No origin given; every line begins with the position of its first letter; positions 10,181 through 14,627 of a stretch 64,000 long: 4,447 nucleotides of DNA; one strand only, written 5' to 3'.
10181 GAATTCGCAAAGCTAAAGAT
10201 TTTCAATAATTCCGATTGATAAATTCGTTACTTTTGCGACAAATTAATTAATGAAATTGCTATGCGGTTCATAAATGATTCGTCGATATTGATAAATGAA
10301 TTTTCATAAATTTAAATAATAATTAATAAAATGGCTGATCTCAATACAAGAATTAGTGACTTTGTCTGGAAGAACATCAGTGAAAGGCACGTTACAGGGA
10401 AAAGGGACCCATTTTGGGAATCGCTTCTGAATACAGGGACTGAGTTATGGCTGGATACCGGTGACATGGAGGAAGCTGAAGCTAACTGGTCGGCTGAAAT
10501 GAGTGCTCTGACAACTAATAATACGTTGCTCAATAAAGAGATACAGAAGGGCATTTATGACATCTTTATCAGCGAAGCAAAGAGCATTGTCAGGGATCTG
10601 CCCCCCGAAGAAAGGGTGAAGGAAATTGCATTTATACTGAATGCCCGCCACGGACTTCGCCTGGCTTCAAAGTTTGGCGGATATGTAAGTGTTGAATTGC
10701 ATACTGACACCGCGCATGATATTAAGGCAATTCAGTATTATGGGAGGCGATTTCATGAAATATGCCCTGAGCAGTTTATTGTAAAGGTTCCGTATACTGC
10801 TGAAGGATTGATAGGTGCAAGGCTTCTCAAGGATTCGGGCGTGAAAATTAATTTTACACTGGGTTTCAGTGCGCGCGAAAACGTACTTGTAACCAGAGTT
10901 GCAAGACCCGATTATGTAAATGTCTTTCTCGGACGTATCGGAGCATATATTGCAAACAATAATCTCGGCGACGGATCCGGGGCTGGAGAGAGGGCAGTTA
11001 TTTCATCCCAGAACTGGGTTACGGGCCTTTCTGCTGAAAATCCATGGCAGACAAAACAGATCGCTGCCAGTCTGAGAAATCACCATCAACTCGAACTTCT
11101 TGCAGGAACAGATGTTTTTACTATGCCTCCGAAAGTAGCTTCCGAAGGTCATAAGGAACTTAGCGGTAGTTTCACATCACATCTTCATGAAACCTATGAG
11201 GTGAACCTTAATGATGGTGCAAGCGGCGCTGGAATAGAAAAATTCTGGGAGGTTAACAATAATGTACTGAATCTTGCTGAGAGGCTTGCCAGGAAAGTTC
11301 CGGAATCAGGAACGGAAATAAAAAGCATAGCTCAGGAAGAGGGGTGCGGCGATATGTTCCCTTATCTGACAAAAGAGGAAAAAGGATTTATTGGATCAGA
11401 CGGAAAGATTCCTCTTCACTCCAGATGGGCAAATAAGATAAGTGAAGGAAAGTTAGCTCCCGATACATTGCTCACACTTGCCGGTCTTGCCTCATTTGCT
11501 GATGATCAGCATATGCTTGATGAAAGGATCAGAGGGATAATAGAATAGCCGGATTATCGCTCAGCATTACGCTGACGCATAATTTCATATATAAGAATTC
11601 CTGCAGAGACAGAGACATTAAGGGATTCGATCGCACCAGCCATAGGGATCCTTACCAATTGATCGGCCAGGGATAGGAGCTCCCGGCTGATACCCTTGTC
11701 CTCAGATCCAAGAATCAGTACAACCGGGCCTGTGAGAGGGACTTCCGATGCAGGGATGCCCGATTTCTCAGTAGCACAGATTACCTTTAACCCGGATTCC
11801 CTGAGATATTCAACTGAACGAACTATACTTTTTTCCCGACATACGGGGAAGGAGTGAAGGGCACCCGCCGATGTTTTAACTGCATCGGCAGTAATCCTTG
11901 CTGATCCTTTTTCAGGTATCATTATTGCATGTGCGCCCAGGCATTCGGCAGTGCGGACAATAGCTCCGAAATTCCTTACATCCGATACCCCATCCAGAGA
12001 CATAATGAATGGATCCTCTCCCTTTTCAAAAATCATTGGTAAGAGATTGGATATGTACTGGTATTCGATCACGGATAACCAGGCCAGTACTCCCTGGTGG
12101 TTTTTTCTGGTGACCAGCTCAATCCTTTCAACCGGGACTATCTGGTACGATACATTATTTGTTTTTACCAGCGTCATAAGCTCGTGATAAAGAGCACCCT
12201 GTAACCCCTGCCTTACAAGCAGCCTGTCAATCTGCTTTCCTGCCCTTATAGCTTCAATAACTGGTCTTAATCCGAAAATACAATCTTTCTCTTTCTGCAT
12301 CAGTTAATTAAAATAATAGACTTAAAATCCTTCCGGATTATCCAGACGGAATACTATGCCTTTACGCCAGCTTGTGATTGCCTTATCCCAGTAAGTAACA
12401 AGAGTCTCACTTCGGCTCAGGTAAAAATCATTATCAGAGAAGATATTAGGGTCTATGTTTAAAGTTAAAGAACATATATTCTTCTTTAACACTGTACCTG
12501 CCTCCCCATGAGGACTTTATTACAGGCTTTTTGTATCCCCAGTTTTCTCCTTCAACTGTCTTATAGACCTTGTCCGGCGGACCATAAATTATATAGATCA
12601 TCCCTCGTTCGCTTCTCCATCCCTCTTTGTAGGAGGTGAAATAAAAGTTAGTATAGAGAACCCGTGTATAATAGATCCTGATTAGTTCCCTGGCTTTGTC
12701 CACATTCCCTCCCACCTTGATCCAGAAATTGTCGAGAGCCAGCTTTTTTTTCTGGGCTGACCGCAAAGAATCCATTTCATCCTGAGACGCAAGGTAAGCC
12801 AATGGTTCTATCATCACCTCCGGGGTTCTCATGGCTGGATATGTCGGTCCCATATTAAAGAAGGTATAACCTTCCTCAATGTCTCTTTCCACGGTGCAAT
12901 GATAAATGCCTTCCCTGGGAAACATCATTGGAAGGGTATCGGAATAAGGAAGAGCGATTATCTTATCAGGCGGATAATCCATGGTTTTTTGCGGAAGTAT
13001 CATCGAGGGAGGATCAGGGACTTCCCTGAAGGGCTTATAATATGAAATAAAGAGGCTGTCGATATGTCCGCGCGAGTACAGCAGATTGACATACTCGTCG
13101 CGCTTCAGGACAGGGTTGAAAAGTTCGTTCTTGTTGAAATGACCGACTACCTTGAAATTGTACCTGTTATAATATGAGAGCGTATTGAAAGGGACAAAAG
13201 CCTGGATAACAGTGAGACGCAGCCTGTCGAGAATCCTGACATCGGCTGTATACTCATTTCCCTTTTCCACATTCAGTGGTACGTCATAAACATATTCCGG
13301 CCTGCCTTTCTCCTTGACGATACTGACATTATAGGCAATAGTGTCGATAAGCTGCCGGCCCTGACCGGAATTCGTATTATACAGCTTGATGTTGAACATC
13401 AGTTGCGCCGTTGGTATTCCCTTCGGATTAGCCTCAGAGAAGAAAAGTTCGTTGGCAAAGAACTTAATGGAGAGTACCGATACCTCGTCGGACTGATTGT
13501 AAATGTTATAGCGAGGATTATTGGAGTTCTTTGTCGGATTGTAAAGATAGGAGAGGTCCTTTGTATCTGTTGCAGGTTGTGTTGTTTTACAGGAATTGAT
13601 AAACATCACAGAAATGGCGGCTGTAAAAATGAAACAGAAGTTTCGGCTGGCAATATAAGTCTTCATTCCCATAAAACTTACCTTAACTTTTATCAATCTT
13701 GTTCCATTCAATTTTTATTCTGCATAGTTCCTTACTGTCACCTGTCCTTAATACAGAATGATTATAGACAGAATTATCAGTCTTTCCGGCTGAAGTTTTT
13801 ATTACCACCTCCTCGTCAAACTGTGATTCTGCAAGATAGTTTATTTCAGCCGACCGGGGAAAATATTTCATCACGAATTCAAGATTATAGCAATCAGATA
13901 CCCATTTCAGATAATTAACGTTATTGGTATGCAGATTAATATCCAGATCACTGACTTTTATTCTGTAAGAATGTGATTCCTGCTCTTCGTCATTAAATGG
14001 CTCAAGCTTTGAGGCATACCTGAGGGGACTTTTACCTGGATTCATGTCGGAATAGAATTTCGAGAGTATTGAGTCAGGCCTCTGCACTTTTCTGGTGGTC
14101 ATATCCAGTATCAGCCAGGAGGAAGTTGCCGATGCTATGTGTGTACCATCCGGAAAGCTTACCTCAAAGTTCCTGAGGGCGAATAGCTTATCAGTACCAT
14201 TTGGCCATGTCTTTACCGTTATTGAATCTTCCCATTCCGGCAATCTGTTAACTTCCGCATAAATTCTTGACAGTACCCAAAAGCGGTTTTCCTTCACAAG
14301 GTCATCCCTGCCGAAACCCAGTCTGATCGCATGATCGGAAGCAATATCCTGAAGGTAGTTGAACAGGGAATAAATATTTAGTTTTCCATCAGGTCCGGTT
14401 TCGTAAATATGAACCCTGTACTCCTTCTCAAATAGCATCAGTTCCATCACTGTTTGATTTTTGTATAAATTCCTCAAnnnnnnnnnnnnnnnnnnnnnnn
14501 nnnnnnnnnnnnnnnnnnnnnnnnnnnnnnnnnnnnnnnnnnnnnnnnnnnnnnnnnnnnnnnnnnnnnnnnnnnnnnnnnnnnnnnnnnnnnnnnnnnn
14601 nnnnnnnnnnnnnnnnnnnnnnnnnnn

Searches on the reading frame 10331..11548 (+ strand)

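Call 84: search_protein_families(library=pfam, proteins=[window:10331-11548:+], max_evalue=0.00001)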
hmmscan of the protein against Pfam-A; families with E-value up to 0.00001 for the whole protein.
window:10331-11548:+ (405 aa): 1 family
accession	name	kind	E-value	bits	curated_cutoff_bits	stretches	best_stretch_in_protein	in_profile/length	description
PF00923.25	TAL_FSA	-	8.3e-33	114.4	27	1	39-276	1-235/285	Transaldolase/Fructose-6-phosphate aldolase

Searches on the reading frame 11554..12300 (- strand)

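Call 84: search_protein_families(library=pfam, proteins=[window:11554-12300:-], max_evalue=0.00001)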
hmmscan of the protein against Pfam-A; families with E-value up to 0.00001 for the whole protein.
window:11554-12300:- (248 aa): 2 families
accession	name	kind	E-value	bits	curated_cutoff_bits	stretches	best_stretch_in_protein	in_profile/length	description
PF00588.24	SpoU_methylase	-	8.9e-38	130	29.7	1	98-238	2-142/142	SpoU rRNA Methylase family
PF08032.17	SpoU_sub_bind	-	2e-15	57.3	22.8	1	8-74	2-69/76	RNA 2'-O ribose methyltransferase substrate binding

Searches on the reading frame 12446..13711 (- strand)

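Call 25: search_protein_families(library=pfam, proteins=[window:12446-13711:-], max_evalue=0.001)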
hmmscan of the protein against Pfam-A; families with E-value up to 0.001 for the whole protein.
window:12446-13711:- (421 aa): 1 family
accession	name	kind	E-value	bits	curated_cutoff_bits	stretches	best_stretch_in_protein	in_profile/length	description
PF20094.4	GWxTD_dom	-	1.9e-40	138.9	26.9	1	268-396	1-129/172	GWxTD domain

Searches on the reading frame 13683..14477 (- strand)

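Call 25: search_protein_families(library=pfam, proteins=[window:13683-14477:-], max_evalue=0.001)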
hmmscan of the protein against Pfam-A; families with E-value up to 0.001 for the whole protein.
window:13683-14477:- (264 aa): 3 families
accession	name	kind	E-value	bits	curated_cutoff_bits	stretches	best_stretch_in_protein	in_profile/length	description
PF01643.23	Acyl-ACP_TE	-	2.1e-29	102.4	23.7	1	15-133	3-122/131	Acyl-ACP thioesterase N-terminal domain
PF20791.3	Acyl-ACP_TE_C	-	2.4e-19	69.8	21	1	163-260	4-101/101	Acyl-ACP thioesterase C-terminal domain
PF13279.12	4HBT_2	-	3e-06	28.1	25.5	0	175-233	3-74/122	Thioesterase-like superfamily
